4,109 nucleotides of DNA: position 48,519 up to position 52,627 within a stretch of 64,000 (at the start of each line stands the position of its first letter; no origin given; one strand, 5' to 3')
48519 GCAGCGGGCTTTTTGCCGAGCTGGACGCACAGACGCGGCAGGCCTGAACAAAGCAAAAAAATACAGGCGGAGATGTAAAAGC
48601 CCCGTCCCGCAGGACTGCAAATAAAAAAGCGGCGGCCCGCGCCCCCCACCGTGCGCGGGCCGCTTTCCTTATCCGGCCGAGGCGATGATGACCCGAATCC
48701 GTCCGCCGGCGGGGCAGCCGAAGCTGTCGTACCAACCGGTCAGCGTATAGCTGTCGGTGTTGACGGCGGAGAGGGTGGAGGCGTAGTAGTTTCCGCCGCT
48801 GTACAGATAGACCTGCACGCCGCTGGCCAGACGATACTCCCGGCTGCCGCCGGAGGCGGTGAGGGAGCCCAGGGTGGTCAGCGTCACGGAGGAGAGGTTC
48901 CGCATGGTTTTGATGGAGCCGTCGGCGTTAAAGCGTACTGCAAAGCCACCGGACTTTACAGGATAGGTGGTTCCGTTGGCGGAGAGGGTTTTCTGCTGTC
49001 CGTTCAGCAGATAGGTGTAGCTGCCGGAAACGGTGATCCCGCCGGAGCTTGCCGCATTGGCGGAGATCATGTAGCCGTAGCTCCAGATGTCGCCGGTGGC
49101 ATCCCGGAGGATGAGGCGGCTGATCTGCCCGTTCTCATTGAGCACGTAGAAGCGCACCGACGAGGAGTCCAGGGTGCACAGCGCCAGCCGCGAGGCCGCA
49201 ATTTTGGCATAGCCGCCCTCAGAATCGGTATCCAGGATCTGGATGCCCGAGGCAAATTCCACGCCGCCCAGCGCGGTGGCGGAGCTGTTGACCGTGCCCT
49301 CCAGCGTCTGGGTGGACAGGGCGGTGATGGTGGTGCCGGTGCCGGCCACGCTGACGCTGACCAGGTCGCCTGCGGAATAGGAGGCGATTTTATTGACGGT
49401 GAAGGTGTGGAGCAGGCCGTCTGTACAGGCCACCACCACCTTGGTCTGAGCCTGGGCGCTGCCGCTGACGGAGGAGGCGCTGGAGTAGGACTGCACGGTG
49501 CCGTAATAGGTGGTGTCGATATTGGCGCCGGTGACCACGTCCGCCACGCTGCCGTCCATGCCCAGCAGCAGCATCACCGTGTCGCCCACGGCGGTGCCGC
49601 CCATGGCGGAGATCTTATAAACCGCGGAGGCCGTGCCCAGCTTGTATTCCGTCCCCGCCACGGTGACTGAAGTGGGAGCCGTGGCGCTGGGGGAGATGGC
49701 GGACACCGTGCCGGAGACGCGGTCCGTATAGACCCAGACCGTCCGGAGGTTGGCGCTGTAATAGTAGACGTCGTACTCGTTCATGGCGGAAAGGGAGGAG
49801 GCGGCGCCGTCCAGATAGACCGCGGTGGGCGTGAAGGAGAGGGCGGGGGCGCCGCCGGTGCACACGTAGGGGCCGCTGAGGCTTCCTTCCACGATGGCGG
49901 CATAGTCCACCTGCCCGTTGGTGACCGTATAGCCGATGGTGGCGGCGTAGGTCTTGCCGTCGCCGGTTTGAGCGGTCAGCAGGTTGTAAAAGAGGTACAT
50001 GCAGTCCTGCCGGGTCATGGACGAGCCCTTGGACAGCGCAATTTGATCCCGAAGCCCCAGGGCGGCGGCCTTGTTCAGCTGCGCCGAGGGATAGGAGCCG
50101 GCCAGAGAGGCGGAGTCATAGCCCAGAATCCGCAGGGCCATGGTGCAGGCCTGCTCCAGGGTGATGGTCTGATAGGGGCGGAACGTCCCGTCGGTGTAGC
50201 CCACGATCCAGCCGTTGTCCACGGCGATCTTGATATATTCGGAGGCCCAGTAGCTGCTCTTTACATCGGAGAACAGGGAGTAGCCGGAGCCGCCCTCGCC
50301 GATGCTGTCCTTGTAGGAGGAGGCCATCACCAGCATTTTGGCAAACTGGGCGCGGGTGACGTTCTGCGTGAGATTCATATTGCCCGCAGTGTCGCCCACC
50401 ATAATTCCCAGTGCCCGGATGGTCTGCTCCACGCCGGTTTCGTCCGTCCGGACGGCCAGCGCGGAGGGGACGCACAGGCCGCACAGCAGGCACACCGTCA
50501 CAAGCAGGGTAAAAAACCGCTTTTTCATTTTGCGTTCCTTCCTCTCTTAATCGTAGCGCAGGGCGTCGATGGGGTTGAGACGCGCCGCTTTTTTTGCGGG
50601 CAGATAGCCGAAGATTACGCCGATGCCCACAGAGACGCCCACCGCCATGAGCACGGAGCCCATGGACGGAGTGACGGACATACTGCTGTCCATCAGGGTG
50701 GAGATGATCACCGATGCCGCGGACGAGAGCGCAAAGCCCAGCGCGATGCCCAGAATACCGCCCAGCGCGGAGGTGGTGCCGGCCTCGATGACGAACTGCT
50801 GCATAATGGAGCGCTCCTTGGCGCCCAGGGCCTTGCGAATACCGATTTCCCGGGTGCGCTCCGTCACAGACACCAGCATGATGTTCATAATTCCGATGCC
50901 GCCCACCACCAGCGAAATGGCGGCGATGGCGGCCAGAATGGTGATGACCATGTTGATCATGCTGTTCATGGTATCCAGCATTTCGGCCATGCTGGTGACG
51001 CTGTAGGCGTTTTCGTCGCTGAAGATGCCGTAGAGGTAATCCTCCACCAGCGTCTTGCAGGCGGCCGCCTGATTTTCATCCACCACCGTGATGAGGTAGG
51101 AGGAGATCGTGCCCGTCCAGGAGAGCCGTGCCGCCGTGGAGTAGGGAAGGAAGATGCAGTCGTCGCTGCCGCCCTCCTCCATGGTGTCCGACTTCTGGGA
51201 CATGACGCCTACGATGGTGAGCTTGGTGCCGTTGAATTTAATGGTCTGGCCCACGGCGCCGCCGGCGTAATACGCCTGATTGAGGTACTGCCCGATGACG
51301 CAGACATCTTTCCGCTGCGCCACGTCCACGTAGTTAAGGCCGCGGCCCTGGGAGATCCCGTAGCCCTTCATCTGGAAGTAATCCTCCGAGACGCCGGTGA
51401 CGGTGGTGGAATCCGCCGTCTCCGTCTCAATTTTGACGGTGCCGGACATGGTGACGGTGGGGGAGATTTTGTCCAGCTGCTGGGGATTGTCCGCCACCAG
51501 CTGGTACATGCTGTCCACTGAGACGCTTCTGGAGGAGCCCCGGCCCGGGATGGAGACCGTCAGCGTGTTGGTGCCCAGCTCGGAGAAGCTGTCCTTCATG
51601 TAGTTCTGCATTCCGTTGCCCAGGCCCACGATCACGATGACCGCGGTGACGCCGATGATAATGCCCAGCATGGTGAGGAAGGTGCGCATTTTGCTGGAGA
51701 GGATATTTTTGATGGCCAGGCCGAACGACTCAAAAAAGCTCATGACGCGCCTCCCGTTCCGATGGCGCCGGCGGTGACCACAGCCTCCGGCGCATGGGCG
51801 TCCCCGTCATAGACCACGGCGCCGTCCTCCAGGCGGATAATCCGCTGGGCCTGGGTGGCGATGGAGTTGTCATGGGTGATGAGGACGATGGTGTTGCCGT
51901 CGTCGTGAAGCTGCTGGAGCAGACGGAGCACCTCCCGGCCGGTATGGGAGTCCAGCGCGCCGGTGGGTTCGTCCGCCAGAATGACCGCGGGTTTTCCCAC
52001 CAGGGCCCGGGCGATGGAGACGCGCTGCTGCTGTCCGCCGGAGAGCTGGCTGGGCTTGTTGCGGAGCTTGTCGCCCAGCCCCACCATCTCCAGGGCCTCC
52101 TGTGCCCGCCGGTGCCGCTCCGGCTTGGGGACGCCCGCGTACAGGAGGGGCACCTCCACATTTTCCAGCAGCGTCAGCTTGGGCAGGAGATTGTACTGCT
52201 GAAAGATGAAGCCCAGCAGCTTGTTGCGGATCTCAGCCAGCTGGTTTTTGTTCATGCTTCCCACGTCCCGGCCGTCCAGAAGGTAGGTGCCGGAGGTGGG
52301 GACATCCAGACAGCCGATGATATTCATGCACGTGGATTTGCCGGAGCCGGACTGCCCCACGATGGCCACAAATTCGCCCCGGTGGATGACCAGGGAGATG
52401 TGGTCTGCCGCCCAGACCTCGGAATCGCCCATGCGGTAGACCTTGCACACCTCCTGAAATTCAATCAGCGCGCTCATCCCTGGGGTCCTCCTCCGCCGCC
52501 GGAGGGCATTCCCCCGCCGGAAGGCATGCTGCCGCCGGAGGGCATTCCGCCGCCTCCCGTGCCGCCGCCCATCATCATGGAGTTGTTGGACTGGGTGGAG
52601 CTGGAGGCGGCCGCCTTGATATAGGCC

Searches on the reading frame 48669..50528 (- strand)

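Call 28: search_protein_families(library=pfam, proteins=[window:48669-50528:-], max_evalue=0.001)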
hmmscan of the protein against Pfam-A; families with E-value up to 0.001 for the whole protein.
window:48669-50528:- (619 aa): 1 family
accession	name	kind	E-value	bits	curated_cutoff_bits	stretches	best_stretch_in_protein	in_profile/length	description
PF00395.25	SLH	-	1.3e-14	54.3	20.8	1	86-128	2-44/44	S-layer homology domain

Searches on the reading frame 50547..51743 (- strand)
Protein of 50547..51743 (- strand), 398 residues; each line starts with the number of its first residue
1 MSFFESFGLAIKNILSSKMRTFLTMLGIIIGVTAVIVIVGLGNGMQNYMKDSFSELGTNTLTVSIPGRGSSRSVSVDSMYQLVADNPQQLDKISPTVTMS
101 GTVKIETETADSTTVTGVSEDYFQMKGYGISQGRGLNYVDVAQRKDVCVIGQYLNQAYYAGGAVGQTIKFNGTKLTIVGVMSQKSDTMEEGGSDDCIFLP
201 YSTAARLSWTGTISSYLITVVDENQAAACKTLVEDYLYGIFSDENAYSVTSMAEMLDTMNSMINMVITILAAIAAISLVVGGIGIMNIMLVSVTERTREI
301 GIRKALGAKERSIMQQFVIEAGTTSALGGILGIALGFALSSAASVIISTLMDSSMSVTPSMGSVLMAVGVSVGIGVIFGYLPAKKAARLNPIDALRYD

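Call 28: search_protein_families(library=pfam, proteins=[window:50547-51743:-], max_evalue=0.001)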
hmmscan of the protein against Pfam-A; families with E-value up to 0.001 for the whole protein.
window:50547-51743:- (398 aa): 2 families
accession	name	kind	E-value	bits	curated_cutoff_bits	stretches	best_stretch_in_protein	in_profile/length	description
PF12704.14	MacB_PCD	-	1e-42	147.2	27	1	21-233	1-204/207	MacB-like periplasmic core domain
PF02687.27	FtsX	-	3e-22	79.4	25.5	1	272-391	2-120/120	FtsX-like permease C-terminal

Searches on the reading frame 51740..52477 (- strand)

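Call 28: search_protein_families(library=pfam, proteins=[window:51740-52477:-], max_evalue=0.001)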
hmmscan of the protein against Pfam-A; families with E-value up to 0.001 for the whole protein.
window:51740-52477:- (245 aa): 3 families
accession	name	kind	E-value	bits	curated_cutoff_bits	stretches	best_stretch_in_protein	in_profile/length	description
PF00005.33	ABC_tran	-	3.2e-34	118.9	25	1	25-172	2-136/137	ABC transporter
PF02463.25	SMC_N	-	7.9e-07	29.2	40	0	137-216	135-211/220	RecF/RecN/SMC N terminal domain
PF13304.12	AAA_21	-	0.00034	21.2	27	0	144-206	237-302/304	AAA domain, putative AbiEii toxin, Type IV TA system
